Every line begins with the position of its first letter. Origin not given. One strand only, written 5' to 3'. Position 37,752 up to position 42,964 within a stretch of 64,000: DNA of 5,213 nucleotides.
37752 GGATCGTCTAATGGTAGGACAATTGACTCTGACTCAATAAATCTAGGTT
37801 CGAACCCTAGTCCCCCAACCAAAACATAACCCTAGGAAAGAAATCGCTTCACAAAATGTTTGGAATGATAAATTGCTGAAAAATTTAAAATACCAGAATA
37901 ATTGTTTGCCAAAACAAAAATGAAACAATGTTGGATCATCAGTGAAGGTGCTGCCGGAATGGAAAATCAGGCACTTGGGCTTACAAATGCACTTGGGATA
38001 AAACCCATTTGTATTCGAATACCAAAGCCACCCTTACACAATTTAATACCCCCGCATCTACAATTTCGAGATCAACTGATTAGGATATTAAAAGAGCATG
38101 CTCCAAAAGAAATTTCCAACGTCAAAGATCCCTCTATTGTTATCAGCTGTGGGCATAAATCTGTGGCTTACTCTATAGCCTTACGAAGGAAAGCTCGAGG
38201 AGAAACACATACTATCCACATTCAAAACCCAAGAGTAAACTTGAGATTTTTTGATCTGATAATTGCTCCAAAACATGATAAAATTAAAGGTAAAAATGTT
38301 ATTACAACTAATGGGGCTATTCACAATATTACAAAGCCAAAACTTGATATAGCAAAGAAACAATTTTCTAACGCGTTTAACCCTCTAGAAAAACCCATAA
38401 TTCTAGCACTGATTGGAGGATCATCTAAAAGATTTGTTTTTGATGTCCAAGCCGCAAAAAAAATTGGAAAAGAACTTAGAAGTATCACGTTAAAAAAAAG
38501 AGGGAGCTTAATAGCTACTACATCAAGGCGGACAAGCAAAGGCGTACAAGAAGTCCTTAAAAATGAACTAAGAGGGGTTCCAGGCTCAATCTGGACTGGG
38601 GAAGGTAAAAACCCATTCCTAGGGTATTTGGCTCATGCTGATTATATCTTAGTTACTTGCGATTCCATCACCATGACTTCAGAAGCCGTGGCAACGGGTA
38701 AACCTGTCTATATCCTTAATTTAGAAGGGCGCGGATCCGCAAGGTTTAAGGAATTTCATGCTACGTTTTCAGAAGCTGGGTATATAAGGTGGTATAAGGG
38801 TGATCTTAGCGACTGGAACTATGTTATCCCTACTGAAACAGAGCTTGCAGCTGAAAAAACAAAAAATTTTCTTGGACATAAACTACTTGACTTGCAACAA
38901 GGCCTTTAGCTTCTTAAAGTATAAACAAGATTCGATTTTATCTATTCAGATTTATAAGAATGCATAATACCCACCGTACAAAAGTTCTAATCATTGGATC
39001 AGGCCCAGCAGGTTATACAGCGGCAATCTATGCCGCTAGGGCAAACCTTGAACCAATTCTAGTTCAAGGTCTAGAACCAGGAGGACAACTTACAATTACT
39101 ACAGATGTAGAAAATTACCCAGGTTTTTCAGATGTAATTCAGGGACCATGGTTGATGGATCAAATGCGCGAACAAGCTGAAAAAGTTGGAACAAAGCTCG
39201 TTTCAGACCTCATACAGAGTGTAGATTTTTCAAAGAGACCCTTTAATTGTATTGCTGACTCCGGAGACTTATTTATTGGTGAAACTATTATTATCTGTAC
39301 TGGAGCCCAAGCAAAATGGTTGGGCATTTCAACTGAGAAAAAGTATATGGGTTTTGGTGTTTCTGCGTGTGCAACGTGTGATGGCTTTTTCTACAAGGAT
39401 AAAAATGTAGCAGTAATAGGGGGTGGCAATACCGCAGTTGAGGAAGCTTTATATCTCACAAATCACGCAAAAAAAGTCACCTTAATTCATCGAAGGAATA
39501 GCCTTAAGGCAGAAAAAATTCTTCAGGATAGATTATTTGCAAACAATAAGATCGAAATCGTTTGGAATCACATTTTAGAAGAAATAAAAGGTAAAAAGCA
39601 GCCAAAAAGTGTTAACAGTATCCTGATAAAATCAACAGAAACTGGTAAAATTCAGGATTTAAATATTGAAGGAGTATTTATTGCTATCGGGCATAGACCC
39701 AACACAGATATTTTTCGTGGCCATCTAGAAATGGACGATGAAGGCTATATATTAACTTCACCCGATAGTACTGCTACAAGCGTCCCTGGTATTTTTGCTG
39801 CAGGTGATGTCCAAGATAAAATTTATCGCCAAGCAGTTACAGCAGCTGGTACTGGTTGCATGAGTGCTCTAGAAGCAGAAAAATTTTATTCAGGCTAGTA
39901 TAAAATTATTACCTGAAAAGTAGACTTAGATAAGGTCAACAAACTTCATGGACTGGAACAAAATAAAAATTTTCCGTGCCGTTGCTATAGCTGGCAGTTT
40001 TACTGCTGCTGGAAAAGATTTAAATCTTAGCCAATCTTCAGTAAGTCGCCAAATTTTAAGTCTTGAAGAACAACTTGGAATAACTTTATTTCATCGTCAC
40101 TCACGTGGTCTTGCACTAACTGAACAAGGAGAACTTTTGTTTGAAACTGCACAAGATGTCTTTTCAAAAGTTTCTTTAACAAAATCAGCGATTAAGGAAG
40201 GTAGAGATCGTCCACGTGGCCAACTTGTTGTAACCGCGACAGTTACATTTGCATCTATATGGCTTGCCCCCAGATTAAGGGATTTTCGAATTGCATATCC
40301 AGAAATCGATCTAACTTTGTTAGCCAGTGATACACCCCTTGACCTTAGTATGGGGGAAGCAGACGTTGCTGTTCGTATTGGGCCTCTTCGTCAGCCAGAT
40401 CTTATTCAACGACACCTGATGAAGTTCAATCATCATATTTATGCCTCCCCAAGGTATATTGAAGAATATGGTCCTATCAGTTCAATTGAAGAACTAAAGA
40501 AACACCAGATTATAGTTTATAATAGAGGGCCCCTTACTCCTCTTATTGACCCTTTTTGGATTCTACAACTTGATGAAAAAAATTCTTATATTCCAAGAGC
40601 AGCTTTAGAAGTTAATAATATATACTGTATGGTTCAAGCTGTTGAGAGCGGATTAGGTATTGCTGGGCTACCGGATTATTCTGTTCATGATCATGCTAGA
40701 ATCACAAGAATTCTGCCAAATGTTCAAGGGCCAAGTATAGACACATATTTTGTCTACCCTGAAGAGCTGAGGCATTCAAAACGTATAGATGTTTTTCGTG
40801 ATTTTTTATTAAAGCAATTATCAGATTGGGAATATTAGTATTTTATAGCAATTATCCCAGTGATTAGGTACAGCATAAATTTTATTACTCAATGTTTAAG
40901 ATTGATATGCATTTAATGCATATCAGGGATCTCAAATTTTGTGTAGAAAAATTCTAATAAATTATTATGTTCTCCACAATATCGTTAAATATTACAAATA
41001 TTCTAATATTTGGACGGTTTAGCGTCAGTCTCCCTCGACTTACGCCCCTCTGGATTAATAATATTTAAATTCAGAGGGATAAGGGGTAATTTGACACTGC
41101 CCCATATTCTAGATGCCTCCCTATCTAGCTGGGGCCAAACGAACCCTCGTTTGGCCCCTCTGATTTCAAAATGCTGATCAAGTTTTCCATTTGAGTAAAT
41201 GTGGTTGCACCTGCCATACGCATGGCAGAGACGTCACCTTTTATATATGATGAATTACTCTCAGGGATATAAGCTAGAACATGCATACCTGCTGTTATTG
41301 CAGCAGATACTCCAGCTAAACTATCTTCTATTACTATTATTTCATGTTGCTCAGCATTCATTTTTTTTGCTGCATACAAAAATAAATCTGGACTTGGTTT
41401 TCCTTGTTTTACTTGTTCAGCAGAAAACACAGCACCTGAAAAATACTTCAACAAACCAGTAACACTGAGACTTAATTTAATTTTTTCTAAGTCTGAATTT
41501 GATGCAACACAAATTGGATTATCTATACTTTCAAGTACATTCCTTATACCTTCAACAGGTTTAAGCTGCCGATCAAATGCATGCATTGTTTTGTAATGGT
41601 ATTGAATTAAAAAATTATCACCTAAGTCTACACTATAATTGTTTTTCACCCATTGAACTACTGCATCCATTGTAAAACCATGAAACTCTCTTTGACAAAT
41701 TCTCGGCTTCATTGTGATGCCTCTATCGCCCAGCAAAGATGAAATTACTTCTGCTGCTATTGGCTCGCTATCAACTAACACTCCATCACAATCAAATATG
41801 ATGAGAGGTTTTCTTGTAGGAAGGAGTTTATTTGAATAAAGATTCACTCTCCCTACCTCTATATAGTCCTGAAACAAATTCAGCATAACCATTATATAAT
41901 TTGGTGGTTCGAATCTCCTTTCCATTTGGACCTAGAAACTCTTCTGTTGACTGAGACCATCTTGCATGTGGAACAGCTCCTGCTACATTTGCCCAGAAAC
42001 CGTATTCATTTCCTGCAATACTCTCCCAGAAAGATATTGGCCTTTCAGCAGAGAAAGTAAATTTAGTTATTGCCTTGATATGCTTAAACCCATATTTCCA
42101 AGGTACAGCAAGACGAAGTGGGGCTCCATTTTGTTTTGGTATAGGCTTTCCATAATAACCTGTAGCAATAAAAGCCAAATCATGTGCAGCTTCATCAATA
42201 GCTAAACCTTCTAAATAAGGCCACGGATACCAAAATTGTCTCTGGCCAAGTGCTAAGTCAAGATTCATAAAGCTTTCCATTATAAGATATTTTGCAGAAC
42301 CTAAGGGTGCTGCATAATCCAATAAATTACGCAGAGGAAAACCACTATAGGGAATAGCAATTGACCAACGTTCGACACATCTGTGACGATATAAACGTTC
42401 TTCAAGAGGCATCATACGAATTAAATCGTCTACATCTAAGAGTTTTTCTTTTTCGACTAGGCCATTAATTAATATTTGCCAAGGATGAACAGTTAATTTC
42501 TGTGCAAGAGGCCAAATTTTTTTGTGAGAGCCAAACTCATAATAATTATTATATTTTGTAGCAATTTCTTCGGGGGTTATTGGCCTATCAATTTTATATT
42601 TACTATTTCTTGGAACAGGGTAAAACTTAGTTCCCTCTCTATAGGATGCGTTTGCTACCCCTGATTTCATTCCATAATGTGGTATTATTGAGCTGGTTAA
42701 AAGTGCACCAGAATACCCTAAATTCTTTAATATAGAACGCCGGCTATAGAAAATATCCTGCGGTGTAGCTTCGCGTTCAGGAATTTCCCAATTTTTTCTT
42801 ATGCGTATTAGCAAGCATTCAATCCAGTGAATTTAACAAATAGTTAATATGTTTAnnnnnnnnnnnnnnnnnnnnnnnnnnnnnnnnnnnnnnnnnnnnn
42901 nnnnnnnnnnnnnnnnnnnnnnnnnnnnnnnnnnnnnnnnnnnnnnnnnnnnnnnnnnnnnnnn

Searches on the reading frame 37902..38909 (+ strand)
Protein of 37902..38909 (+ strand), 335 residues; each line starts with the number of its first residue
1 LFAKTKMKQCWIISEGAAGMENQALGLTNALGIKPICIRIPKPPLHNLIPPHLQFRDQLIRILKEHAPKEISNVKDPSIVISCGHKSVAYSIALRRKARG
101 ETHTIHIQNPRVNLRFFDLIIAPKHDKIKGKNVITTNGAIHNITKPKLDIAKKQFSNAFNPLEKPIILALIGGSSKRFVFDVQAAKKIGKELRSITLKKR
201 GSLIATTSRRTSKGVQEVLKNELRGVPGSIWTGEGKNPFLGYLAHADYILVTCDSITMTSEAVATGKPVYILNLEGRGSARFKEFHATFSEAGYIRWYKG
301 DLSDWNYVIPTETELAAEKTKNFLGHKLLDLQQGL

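Call 54: search_protein_families(library=pfam, proteins=[window:37902-38909:+], max_evalue=0.00001)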
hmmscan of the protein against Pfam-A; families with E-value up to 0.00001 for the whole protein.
window:37902-38909:+ (335 aa): 1 family
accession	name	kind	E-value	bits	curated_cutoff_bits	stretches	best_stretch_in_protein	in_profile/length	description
PF06258.17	Mito_fiss_Elm1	-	6.7e-90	301.7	27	1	18-319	1-299/304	Mitochondrial fission ELM1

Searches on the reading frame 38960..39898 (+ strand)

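Call 54: search_protein_families(library=pfam, proteins=[window:38960-39898:+], max_evalue=0.00001)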
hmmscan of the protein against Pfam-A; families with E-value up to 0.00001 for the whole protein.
window:38960-39898:+ (312 aa): 6 families
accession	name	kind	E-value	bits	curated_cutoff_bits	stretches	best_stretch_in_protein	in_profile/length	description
PF07992.20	Pyr_redox_2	-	7.5e-51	173.7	26.1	1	8-299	2-291/291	Pyridine nucleotide-disulphide oxidoreductase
PF13738.12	Pyr_redox_3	-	1.7e-20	73.9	30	1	85-282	104-305/305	Pyridine nucleotide-disulphide oxidoreductase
PF00070.33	Pyr_redox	-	1e-18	68.1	22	1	149-222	1-78/82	Pyridine nucleotide-disulphide oxidoreductase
PF12831.13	FAD_oxidored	-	1.4e-07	31.6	27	0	9-62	2-59/416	FAD dependent oxidoreductase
PF00890.30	FAD_binding_2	-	9.9e-07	28.7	20.4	0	9-44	2-38/414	FAD binding domain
PF01134.28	GIDA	-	8.3e-06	25.5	22.1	0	8-35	1-28/391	Glucose inhibited division protein A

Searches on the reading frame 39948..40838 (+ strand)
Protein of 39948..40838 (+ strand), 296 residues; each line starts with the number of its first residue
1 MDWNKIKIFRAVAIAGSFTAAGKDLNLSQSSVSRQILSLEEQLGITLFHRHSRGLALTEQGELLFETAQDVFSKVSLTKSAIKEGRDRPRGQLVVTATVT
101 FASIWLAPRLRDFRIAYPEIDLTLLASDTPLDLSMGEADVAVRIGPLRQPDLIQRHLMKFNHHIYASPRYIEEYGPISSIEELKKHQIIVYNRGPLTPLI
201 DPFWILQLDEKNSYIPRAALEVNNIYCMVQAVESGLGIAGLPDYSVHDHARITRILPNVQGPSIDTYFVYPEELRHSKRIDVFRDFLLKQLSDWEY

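Call 54: search_protein_families(library=pfam, proteins=[window:39948-40838:+], max_evalue=0.00001)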
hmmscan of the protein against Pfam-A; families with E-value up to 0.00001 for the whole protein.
window:39948-40838:+ (296 aa): 2 families
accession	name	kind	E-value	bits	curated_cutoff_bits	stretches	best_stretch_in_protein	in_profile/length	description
PF03466.25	LysR_substrate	-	1.1e-38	133.2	28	1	87-291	2-208/209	LysR substrate binding domain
PF00126.33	HTH_1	-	1.6e-22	79.7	26.6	1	3-62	1-60/60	Bacterial regulatory helix-turn-helix protein, lysR family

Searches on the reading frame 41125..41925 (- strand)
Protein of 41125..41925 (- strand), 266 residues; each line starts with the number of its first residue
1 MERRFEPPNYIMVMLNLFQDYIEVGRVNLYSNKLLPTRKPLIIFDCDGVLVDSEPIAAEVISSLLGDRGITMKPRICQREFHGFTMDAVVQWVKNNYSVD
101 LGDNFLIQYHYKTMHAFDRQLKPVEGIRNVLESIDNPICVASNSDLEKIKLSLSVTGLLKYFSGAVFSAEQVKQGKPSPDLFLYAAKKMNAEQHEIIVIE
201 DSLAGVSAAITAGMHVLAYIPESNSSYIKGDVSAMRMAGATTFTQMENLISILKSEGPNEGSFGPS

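Call 54: search_protein_families(library=pfam, proteins=[window:41125-41925:-], max_evalue=0.00001)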
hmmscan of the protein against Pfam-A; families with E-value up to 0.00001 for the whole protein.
window:41125-41925:- (266 aa): 2 families
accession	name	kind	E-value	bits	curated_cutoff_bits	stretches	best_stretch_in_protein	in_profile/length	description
PF13419.12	HAD_2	-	3.4e-26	92.9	23.8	1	42-218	1-177/178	Haloacid dehalogenase-like hydrolase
PF00702.32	Hydrolase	-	3.6e-23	83.4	26.4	1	41-213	3-191/191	haloacid dehalogenase-like hydrolase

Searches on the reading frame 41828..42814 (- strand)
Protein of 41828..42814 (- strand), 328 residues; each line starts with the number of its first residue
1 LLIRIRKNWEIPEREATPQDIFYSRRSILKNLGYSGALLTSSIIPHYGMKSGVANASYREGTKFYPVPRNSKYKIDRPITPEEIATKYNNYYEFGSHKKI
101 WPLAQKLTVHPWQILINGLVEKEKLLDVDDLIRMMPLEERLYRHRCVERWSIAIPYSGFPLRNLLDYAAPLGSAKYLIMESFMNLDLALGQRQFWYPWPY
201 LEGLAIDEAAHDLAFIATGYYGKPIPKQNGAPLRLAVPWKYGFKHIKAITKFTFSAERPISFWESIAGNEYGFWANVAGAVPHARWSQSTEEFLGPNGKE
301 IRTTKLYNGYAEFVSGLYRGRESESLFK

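Call 54: search_protein_families(library=pfam, proteins=[window:41828-42814:-], max_evalue=0.00001)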
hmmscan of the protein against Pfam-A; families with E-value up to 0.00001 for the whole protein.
window:41828-42814:- (328 aa): 1 family
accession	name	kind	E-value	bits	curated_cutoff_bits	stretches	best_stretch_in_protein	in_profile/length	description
PF00174.25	Oxidored_molyb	-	1.1e-26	93.9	24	1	108-263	8-169/169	Oxidoreductase molybdopterin binding domain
